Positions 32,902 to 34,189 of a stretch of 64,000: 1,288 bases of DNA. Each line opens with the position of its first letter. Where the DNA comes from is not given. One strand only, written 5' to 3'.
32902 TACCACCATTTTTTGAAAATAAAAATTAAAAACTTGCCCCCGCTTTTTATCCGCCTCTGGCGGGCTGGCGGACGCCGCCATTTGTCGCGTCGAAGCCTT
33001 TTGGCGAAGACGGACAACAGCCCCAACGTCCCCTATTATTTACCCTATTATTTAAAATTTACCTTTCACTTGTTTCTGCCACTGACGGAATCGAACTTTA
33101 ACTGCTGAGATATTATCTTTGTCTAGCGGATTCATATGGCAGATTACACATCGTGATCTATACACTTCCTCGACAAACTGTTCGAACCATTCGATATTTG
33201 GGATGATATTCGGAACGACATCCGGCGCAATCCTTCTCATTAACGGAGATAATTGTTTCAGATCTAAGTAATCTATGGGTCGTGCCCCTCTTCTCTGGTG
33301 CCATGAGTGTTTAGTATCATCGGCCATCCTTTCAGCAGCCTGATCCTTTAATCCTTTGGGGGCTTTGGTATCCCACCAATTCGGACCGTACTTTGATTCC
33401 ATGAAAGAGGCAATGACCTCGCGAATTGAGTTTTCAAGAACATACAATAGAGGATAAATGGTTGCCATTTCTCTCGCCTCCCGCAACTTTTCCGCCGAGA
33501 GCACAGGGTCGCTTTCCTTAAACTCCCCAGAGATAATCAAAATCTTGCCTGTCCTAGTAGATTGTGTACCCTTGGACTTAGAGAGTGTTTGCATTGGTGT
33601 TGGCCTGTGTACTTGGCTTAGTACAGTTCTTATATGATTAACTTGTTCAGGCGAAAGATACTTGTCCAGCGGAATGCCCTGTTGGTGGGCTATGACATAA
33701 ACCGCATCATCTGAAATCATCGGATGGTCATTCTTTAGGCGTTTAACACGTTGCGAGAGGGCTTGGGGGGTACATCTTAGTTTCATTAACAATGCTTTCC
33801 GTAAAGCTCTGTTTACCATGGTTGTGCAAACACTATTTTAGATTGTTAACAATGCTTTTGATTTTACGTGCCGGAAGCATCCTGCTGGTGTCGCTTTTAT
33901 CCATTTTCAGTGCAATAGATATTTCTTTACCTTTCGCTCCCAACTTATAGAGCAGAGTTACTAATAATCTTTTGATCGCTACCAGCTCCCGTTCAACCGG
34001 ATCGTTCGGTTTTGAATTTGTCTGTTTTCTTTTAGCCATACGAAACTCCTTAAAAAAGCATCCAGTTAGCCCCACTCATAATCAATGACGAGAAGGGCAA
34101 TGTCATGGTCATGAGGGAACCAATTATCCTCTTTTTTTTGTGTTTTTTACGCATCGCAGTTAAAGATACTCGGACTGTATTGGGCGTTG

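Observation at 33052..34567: Candidate new system: three related small HTH proteins plus a Swt1-like HEPN RNase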

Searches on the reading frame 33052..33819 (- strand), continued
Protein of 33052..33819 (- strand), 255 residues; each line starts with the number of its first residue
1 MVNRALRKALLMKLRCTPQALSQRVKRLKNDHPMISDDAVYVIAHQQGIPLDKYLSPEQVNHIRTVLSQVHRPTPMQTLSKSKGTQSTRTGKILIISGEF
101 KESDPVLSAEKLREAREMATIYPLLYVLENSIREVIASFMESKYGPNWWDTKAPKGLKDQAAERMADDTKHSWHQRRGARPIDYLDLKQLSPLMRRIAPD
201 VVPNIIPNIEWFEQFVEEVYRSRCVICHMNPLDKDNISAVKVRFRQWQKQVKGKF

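Call 46: fold_search(model_id=the predicted structure, library=pdb)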
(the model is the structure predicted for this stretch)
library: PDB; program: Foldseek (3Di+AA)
matches with E <= 10: 78; with E <= 0.001: 0
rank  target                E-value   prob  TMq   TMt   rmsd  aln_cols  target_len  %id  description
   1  8ccr                  1.2e+00  0.30  0.17  0.36  10.3       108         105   10  Crystal structure of the T19D mutant of the de novo diheme binding 4D2 (released 2023-08-09)
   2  8vsl_A                1.9e+00  0.04  0.12  0.13  22.2       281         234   13  Binary structure of 14-3-3 sigma and ARAF phosphopeptide (pS214) (released 2025-03-19)
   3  6qds_A                2.0e+00  0.04  0.12  0.13  22.4       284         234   13  Crystal structure of 14-3-3sigma in complex with a PAK6 pT99 phosphopeptide stabilized by semi-synthetic fusicoccane F (released 2020-01-29)
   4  8anc_A                2.0e+00  0.04  0.13  0.14  22.4       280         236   13  14-3-3 sigma sirtuin-3 phospho-peptide complex (released 2023-08-16)
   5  3iqj_A                2.4e+00  0.04  0.13  0.14  22.5       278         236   13  Crystal Structure of human 14-3-3 sigma in Complex with Raf1 peptide (10mer) (released 2010-09-01)
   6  3ang_C                2.7e+00  0.13  0.19  0.23  14.0       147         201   14  Crystal structure of Thermus thermophilus FadR in complex with E. coli-derived dodecyl-CoA (released 2011-03-09)
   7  8btq_A                2.8e+00  0.04  0.13  0.14  21.7       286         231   11  Small molecule stabilizer for 14-3-3/ChREBP (Cmd1-soaking) (released 2024-05-01)
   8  8c2e_A                2.8e+00  0.03  0.12  0.13  21.7       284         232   12  Structure of 14-3-3 sigma delta C with electrophilic peptide 4IEA-5 (released 2023-11-01)
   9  4fl5_A                3.2e+00  0.04  0.15  0.15  21.3       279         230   12  Crystal structure of human 14-3-3 sigma in complex with a Tau-protein peptide surrounding pS214 (released 2013-12-11)
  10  4fr3_A                3.2e+00  0.03  0.13  0.14  21.4       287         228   10  Crystal structure of human 14-3-3 sigma in complex with TASK-3 peptide and stabilizer 16-O-Me-FC-H (released 2013-05-08)
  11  9jpj_D                3.4e+00  0.06  0.16  0.18  19.1       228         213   14  Crystal structure of DhdR in complex with DNA (released 2024-11-06)
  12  9gg7_A                3.4e+00  0.04  0.13  0.14  21.6       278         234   12  Crystal structure of 14-3-3 sigma dC - C38N in complex with Tau pS324 peptide and covalent stabilizer 187 (released 2025-08-27)
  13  8j5k_Q                3.5e+00  0.08  0.15  0.22  19.8       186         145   11  Structural insights into photosystem II supercomplex and trimeric FCP antennae of a centric diatom Cyclotella meneghin (released 2023-12-20)
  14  9h3c                  3.5e+00  0.05  0.15  0.18  18.5       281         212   10  De novo designed alpha helical toroidal protein with a Ru-cofactor (released 2025-10-22)
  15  5ltw_B                3.5e+00  0.04  0.14  0.15  21.4       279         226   12  Complex of human 14-3-3 sigma CLU1 mutant with phosphorylated heat shock protein B6 (released 2017-02-01)
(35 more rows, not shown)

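Call 48: search_solved_structures(query=A1, max_evalue=10, show_alignments=2)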
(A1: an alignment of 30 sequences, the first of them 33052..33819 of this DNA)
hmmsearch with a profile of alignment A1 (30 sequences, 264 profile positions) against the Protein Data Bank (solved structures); distinct sequences matched with E-value up to 10: 1.
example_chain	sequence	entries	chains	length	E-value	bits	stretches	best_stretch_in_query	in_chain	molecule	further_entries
7dgw_A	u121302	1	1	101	0.54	12.8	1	110-151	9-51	de novo designed protein H4A2S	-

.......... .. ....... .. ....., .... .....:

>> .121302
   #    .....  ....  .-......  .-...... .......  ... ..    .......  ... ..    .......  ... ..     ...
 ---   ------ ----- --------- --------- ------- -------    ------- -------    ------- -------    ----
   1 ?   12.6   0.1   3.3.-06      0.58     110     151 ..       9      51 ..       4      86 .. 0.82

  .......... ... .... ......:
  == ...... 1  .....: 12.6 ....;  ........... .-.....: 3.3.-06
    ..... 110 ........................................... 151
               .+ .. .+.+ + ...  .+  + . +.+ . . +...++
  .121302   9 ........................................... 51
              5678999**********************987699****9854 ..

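Call 50: find_encoding_contigs(protein=P0071, flank=8000, max_places=1)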
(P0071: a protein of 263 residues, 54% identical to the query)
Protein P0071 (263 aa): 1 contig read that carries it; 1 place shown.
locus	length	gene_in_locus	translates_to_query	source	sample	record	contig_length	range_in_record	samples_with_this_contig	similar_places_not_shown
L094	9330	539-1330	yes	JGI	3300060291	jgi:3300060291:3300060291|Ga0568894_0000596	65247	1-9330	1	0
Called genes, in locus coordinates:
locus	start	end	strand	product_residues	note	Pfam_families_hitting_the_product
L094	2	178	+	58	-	?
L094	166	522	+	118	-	-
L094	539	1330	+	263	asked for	-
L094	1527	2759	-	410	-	PF22694:CtpB_N-like (weak), PF00595:PDZ, PF13180:PDZ_2, PF17820:PDZ_6, PF03572:Peptidase_S41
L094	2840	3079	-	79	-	-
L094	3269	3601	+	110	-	-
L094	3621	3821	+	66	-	-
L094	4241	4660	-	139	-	PF00075:RNase_H, PF13456:RVT_3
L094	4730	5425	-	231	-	PF24481:CT398_CC, PF02591:Zn_ribbon_9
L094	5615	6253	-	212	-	PF13483:Lactamase_B_3, PF12706:Lactamase_B_2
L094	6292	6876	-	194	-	PF02632:BioY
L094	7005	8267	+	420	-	PF00675:Peptidase_M16, PF05193:Peptidase_M16_C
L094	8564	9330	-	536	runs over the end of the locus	PF00118:Cpn60_TCP1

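Call 51: find_encoding_contigs(protein=P0105, flank=8000, max_places=1)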
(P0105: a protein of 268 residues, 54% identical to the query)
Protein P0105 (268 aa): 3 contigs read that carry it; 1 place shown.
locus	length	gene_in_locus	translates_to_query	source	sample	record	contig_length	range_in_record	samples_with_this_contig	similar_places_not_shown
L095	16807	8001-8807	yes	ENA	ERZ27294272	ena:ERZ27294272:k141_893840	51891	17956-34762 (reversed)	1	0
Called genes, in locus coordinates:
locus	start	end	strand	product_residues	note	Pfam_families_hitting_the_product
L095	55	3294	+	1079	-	PF25873:WHD_MalT, PF00515:TPR_1 (faint), PF07719:TPR_2 (faint), PF13181:TPR_8 (faint), PF13424:TPR_12, PF17874:TPR_MalT, PF13424:TPR_12 (weak), PF03704:BTAD, +3 more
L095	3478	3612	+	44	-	-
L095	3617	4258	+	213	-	PF17248:DUF5317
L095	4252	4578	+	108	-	-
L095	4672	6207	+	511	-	PF08448:PAS_4, PF01590:GAF, PF13185:GAF_2, PF13492:GAF_3 (faint), PF13487:HD_5, PF01966:HD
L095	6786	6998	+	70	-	-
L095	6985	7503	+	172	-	-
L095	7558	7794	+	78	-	-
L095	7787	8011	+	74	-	-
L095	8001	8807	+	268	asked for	PF18731:HEPN_Swt1 (faint)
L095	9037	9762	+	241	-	PF27126:NmeDI_C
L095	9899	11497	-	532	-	PF23414:Beta-prop_EML_2, PF24807:WD40_CDC20-Fz (faint), PF25174:Beta-prop_THOC3, PF23381:Beta-prop_IFT122_1st, PF25173:Beta-prop_WDR3_1st (weak), PF25174:Beta-prop_THOC3, PF24817:WD40_WDHD1_1st (weak), PF25175:Beta-prop_WDR5, +7 more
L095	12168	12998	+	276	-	-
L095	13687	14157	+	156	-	-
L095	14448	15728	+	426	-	PF05977:MFS_3, PF07690:MFS_1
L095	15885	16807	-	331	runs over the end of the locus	PF08240:ADH_N, PF16912:Glu_dehyd_C, PF00107:ADH_zinc_N, PF13602:ADH_zinc_N_2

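Call 52: find_encoding_contigs(protein=P0048, flank=8000, max_places=1)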
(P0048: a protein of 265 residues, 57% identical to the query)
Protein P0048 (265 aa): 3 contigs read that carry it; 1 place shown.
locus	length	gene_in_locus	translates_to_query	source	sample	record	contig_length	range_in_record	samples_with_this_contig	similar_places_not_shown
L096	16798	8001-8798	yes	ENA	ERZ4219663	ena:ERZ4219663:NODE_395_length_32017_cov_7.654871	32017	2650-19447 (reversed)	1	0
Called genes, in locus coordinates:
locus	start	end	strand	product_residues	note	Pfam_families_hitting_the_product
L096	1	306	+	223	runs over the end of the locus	PF00834:Ribul_P_3_epim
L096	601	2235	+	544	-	PF02734:Dak2, PF21645:FakA-like_M, PF13684:FakA-like_C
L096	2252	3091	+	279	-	PF02645:DegV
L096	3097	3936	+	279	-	PF02645:DegV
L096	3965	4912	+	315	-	PF02645:DegV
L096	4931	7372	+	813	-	PF17191:RecG_wedge, PF01336:tRNA_anti-codon (faint), PF00270:DEAD, PF04851:ResIII, PF00271:Helicase_C, PF19833:RecG_dom3_C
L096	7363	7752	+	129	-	-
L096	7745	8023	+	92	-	-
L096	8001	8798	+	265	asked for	PF18731:HEPN_Swt1 (faint)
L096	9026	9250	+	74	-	PF15919:HicB_lk_antitox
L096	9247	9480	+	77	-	PF07927:HicA_toxin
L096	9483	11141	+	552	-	PF03485:Arg_tRNA_synt_N, PF00750:tRNA-synt_1d, PF05746:DALR_1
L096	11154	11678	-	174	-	PF00132:Hexapep (weak), PF21711:DCTN5, PF25087:GMPPB_C (faint), PF14602:Hexapep_2 (faint), PF25084:LbH_EIF2B (weak), PF00132:Hexapep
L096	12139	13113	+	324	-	PF00579:tRNA-synt_1b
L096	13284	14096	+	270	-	-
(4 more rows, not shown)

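Call 77: find_related_loci(query=A1, collection=viral_contigs, flank=5000)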
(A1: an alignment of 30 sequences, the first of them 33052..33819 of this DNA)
Query A1 (255 aa) in viral_contigs; peptide patterns used: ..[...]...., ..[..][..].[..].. (x = any residue, [..] = any of these).
74 stretches matched a pattern, but none encodes a relative of the query by tblastn (E <= 1e-3).

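Call 78: search_dna_similar(query=window:33052-33819:-, collection=plasmids, mode=protein, max_evalue=0.001)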
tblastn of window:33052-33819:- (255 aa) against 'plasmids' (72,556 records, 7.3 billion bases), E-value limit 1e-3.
Records with a match: 1; places in all: 1; records where one place covers at least 80% of the query: 0.
Best place of each record, by identity: <60% 1.
By first word of the organism name: Sphaerospermopsis 1.
By predicted mobility (MOB-suite, as given by PLSDB): conjugative 1.
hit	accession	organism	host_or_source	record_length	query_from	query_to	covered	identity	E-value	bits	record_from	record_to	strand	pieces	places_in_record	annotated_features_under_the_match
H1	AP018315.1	Sphaerospermopsis kisseleviana NIES-73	-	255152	65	252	74%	24.2%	1e-11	71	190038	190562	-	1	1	hypothetical protein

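Call 79: search_dna_similar(query=window:33052-33819:-, collection=phages, mode=protein, max_evalue=0.001)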
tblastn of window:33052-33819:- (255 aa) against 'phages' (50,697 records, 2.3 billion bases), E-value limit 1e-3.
No match.

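Call 95: search_protein_families(library=phrogs, proteins=[window:33052-33819:-], max_evalue=0.01)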
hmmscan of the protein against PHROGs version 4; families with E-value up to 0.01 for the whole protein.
window:33052-33819:- (255 aa): 0 families

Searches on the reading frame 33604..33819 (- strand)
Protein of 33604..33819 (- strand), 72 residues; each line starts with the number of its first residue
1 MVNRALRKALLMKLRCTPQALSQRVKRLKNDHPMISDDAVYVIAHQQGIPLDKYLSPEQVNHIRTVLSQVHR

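Call 70: search_protein_representatives(protein=window:33604-33819:-)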
Query: 72 residues. Proteins with E-value up to 0.001 (for the whole library): 87; up to 1e-10: 18; up to 1e-30: 0. The best 87 are listed.
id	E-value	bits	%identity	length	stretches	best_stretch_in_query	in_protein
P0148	3.6e-16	74.5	57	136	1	2-69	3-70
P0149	9.4e-15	70.0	53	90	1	1-68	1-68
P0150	9.9e-14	66.8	50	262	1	1-68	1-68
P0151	1.1e-13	66.6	58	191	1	1-69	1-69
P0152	2.0e-13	65.8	52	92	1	1-69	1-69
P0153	2.9e-13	65.3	57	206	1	2-68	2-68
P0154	2.4e-12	62.4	50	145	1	1-70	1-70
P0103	5.5e-12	61.3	54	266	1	1-68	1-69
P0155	9.2e-12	60.6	52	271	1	2-66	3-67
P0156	1.1e-11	60.3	49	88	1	1-70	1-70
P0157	1.2e-11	60.2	50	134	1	2-67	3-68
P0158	1.4e-11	60.0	49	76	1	3-71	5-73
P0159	1.8e-11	59.7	51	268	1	1-70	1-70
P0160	2.0e-11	59.5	49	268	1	3-69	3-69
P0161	3.1e-11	59.0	55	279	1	3-66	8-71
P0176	1.2e-09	53.9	45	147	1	1-67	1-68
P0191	4.0e-08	49.1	48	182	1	2-65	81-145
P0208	1.4e-06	44.3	44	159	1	3-66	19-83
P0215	8.8e-06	41.7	45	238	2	4-71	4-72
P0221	3.6e-05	39.8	36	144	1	5-70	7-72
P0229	2.4e-04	37.2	40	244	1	3-67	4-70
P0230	5.7e-04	36.0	38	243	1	5-69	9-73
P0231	6.1e-04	36.0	44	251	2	6-68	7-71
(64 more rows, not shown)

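Call 74: search_protein_families(library=pfam, proteins=[P0215, P0229, P0230, P0231, P0221, P0176, P0191, P0208], max_evalue=0.01)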
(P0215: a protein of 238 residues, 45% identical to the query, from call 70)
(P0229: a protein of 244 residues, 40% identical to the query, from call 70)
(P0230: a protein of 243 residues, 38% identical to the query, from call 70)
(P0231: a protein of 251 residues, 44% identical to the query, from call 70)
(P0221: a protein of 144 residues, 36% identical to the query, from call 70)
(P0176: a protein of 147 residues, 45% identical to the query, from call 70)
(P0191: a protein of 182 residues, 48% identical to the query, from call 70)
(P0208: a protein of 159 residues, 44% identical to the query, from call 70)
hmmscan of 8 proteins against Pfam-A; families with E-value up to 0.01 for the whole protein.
P0215 (238 aa): 1 family
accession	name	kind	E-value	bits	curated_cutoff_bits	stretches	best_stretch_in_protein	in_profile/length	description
PF09509.15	Hypoth_Ymh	-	1.1e-29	103.2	25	1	110-228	1-118/119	Protein of unknown function (Hypoth_ymh)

P0229 (244 aa): 1 family
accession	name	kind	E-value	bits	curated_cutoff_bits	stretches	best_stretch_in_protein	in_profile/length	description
PF09509.15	Hypoth_Ymh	-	8.2e-27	93.9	25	1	113-233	1-119/119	Protein of unknown function (Hypoth_ymh)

P0230 (243 aa): 2 families
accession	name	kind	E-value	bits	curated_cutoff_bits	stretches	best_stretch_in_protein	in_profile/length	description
PF09509.15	Hypoth_Ymh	-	1.5e-20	73.7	25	1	124-236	4-119/119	Protein of unknown function (Hypoth_ymh)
PF12802.13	MarR_2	-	0.0021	18.6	27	1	9-34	21-46/61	MarR family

P0231 (251 aa): 1 family
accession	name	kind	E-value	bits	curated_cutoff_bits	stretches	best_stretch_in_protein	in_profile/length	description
PF09509.15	Hypoth_Ymh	-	1.1e-28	100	25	1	118-239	1-119/119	Protein of unknown function (Hypoth_ymh)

P0221 (144 aa): 0 families

P0176 (147 aa): 1 family
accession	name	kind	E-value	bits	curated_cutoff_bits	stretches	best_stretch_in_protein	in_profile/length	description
PF00484.24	Pro_CA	-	0.0013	19.5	25.7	1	76-121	109-155/156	Carbonic anhydrase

P0191 (182 aa): 0 families

P0208 (159 aa): 0 families

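Call 90: search_protein_families(library=ncbifam, proteins=[P0215, P0221], max_evalue=0.1)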
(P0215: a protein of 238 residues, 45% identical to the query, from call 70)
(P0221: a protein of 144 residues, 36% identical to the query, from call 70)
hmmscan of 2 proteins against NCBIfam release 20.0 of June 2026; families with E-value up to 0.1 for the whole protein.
P0215 (238 aa): 1 family
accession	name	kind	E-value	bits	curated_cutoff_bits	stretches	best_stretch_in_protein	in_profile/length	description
TIGR02391.1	hypoth_ymh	hypoth_equivalog_domain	2.8e-23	82.3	39.45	1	113-233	2-124/125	TIGR02391 family protein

P0221 (144 aa): 1 family
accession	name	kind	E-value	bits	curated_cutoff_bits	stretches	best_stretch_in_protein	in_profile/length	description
NF053808.1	Ssp4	equivalog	0.087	12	300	0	104-141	148-185/280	Ssp4 family T6SS effector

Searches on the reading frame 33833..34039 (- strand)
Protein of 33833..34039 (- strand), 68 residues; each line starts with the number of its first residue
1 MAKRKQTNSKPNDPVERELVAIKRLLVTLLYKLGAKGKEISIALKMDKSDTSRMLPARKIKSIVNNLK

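Call 4: search_protein_families(library=pfam, proteins=[window:33833-34039:-], max_evalue=1)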
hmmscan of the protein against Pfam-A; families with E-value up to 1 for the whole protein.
window:33833-34039:- (68 aa): 1 family
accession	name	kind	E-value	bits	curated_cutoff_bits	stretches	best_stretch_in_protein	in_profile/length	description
PF05695.17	Ycf2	-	0.013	13.2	29.2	1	20-59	130-167/1486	Ycf2 family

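Call 5: search_protein_families(library=padloc, proteins=[window:33833-34039:-], max_evalue=1)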
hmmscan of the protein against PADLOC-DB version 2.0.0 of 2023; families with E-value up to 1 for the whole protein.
window:33833-34039:- (68 aa): 0 families

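Call 6: search_protein_families(library=ncbifam, proteins=[window:33833-34039:-], max_evalue=1)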
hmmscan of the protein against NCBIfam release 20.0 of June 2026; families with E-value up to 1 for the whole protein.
window:33833-34039:- (68 aa): 0 families

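Call 65: find_homologous_proteins(query=window:33833-34039:-, max_evalue=0.01)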
Query window:33833-34039:- (68 aa): 4 proteins with E <= 0.01 among 5 candidates.
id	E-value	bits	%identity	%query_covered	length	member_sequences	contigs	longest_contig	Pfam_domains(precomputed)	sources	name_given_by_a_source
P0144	1.0e-33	131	100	100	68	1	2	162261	-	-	-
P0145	6.2e-25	103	87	81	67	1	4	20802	-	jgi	jgi:hypothetical protein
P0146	7.5e-22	94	71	100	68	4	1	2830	-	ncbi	-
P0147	8.9e-22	93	75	100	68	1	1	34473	-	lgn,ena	-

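Call 67: find_encoding_contigs(protein=P0145, flank=5000, max_places=4)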
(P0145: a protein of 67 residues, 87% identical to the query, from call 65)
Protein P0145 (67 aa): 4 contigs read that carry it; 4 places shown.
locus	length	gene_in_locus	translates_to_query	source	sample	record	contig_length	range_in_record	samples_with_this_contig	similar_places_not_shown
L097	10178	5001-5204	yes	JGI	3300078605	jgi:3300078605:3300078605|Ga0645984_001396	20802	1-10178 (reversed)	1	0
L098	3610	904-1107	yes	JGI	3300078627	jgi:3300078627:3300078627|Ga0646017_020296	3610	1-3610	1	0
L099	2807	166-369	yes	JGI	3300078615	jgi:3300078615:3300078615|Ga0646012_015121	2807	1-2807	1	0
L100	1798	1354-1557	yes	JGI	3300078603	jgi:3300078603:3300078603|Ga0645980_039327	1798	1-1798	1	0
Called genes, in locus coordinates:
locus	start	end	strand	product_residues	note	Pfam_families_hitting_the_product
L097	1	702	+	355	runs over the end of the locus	PF01073:3Beta_HSD, PF01370:Epimerase, PF16363:GDP_Man_Dehyd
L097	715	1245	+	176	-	-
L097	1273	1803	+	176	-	PF04307:YdjM (weak)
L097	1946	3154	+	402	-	PF00579:tRNA-synt_1b, PF22421:SYY_C-terminal, PF01479:S4 (weak)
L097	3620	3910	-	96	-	-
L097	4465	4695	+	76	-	-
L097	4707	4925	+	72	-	-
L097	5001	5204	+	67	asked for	-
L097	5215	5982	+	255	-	PF18731:HEPN_Swt1 (weak)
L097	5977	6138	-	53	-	-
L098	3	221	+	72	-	?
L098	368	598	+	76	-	-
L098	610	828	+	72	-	-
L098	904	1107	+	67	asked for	-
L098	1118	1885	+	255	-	PF18731:HEPN_Swt1 (weak)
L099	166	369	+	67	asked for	-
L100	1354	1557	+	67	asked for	-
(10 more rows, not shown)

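Call 95: search_protein_families(library=phrogs, proteins=[window:33833-34039:-], max_evalue=0.01)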
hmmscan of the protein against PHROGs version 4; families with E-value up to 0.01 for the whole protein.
window:33833-34039:- (68 aa): 0 families
